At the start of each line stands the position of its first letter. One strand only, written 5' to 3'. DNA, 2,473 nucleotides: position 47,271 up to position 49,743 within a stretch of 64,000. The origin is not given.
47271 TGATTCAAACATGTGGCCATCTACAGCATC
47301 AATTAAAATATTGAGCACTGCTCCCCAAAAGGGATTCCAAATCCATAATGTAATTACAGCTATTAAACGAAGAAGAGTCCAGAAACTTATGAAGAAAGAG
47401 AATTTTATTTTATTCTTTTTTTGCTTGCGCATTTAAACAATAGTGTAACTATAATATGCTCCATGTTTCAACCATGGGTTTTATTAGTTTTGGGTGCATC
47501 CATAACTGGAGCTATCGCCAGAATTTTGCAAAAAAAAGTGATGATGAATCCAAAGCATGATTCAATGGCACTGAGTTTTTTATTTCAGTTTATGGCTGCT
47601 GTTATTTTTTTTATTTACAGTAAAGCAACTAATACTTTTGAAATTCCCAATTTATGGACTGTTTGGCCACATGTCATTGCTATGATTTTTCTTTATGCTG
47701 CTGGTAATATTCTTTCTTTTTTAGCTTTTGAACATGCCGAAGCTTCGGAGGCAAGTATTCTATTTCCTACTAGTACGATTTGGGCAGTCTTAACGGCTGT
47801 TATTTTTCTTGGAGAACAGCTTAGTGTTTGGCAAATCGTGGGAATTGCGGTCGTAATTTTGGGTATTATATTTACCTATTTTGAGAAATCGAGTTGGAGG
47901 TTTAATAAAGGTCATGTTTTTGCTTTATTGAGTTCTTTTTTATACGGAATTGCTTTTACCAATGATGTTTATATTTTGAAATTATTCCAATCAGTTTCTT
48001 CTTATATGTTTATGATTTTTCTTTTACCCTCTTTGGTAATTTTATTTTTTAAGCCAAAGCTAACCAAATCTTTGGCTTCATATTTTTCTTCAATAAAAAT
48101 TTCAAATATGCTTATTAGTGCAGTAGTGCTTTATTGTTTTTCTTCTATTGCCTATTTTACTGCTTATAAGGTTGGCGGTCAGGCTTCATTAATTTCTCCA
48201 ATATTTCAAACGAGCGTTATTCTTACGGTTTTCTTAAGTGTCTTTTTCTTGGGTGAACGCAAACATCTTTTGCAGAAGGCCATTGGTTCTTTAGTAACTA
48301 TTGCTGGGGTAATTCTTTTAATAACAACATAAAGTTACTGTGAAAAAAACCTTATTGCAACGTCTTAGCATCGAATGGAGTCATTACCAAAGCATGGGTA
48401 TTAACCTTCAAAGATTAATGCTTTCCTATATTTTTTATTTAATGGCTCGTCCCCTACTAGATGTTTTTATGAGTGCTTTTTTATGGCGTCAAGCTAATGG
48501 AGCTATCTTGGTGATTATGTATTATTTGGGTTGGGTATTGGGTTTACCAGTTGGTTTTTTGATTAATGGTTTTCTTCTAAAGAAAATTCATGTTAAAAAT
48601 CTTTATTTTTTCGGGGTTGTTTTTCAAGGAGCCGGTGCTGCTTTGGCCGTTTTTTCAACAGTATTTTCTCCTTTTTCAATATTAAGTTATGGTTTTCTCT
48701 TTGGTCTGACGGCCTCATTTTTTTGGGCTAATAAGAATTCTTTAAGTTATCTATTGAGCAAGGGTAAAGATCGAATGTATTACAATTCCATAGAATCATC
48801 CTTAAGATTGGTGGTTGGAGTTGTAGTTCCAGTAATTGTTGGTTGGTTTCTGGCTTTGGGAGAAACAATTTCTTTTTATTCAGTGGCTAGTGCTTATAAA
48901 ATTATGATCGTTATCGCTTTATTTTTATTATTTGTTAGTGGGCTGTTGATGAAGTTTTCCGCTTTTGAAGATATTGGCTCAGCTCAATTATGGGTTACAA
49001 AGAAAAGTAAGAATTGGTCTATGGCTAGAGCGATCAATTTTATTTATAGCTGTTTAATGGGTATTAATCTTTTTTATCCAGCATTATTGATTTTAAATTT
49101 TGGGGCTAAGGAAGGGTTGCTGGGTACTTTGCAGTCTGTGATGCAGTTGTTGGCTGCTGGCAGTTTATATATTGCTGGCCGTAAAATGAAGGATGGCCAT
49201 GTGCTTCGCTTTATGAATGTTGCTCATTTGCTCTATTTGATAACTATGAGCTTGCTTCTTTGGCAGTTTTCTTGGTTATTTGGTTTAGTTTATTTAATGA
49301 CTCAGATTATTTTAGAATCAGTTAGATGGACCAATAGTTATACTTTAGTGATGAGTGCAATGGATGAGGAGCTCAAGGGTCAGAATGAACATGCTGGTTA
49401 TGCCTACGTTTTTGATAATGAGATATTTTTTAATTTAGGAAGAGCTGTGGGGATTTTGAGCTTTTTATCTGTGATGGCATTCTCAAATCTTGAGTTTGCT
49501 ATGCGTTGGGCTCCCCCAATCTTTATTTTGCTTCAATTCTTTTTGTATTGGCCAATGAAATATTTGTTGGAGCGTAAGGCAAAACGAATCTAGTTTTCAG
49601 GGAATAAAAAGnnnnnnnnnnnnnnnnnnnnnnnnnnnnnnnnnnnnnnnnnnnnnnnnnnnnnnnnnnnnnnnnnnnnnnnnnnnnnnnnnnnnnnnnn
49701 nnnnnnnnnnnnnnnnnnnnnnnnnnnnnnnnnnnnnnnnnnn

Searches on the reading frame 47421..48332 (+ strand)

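Call 48: search_protein_families(library=ncbifam, proteins=[window:47421-48332:+], max_evalue=0.001)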
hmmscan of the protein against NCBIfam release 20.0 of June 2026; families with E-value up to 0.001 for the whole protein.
window:47421-48332:+ (303 aa): 2 families
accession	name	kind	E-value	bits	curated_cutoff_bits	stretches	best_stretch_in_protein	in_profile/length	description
TIGR03340.1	phn_DUF6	hypoth_equivalog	6.9e-10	39.1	288.15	1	79-299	60-280/281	phosphonate utilization associated putative membrane protein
TIGR00950.1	2A78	equivalog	3.7e-08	33.1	230.2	1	40-297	10-263/264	carboxylate/amino acid/amine transporter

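Call 49: search_protein_families(library=pfam, proteins=[window:47421-48332:+], max_evalue=0.001)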
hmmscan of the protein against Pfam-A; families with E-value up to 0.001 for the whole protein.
window:47421-48332:+ (303 aa): 5 families
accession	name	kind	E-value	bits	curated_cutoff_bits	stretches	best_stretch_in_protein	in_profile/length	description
PF00892.27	EamA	-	2.8e-24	86.4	28.2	2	18-153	2-134/135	EamA-like transporter family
PF08627.16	CRT-like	-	4.2e-06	26.4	26.9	1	22-156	4-142/335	CRT-like, chloroquine-resistance transporter-like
PF06800.18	Sugar_transport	-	1.9e-05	24.6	26.3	1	32-300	12-277/280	Sugar transport protein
PF05653.20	Mg_trans_NIPA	-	6.2e-05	22.7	26.2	1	230-301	51-120/295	Magnesium transporter NIPA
PF03151.22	TPT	-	9.3e-05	22.4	30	1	34-299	18-289/291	Triose-phosphate Transporter family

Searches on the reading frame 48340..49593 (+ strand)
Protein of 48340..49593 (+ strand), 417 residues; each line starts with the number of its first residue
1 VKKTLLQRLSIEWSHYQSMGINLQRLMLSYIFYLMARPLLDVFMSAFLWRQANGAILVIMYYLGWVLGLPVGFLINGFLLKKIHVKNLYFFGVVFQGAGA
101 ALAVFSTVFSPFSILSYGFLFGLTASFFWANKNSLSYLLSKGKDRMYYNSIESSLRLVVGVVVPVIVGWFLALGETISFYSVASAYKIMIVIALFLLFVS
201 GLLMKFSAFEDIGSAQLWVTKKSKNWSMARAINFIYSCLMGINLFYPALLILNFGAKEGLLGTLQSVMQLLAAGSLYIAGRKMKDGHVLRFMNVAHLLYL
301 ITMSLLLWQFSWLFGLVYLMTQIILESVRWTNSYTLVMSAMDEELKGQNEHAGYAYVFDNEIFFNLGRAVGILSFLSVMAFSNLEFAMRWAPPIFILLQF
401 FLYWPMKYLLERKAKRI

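Call 48: search_protein_families(library=ncbifam, proteins=[window:48340-49593:+], max_evalue=0.001)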
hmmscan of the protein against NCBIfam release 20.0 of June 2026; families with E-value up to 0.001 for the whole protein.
window:48340-49593:+ (417 aa): 0 families

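Call 49: search_protein_families(library=pfam, proteins=[window:48340-49593:+], max_evalue=0.001)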
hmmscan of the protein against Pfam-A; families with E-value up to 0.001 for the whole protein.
window:48340-49593:+ (417 aa): 1 family
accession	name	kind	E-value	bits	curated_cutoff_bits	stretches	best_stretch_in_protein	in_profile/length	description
PF07690.21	MFS_1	-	4.5e-11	42.7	33.4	1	27-371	2-346/347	Major Facilitator Superfamily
